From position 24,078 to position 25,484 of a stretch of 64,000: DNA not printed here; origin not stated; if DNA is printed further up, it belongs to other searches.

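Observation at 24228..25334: Fusion of a histone H1/AlgP-like Lys-Ala repeat domain to a DksA/TraR zinc-finger module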

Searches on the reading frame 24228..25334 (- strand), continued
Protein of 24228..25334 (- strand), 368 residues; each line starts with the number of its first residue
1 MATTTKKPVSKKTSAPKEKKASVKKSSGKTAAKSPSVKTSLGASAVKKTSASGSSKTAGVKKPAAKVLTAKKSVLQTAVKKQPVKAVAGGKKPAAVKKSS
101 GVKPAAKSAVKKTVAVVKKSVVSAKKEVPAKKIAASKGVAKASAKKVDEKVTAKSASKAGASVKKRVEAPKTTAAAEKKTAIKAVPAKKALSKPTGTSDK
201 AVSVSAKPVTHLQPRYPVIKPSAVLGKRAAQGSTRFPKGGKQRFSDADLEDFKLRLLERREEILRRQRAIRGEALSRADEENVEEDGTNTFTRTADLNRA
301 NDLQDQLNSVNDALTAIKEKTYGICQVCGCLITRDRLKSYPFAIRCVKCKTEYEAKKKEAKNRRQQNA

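Call 55: search_protein_families(library=pfam, proteins=[P0099, P0111, P0087], max_evalue=0.01)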
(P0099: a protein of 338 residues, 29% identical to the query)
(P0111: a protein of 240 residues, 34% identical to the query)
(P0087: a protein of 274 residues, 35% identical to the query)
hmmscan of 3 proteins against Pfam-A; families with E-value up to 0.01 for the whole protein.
P0099 (338 aa): 2 families
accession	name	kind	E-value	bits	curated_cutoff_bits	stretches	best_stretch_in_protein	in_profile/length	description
PF07382.16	HC2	-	1.8e-10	41.7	40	1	11-171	9-171/194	Histone H1-like nucleoprotein HC2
PF01258.23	zf-dskA_traR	-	3.5e-07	30.5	24.9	1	305-333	2-30/36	Prokaryotic dksA/traR C4-type zinc finger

P0111 (240 aa): 3 families
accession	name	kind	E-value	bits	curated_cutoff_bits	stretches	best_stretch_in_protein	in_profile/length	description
PF01258.23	zf-dskA_traR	-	8.3e-14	51.7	24.9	1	204-239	1-36/36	Prokaryotic dksA/traR C4-type zinc finger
PF07382.16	HC2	-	4.8e-08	33.8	40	1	7-112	61-169/194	Histone H1-like nucleoprotein HC2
PF02095.21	Extensin_1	-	0.0043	17.3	105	1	23-99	50-141/171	Extensin-like protein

P0087 (274 aa): 2 families
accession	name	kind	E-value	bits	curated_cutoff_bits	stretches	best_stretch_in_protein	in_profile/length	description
PF01258.23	zf-dskA_traR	-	1.3e-09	38.3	24.9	1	231-264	1-34/36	Prokaryotic dksA/traR C4-type zinc finger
PF07382.16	HC2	-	8.8e-06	26.4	40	1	2-88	64-153/194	Histone H1-like nucleoprotein HC2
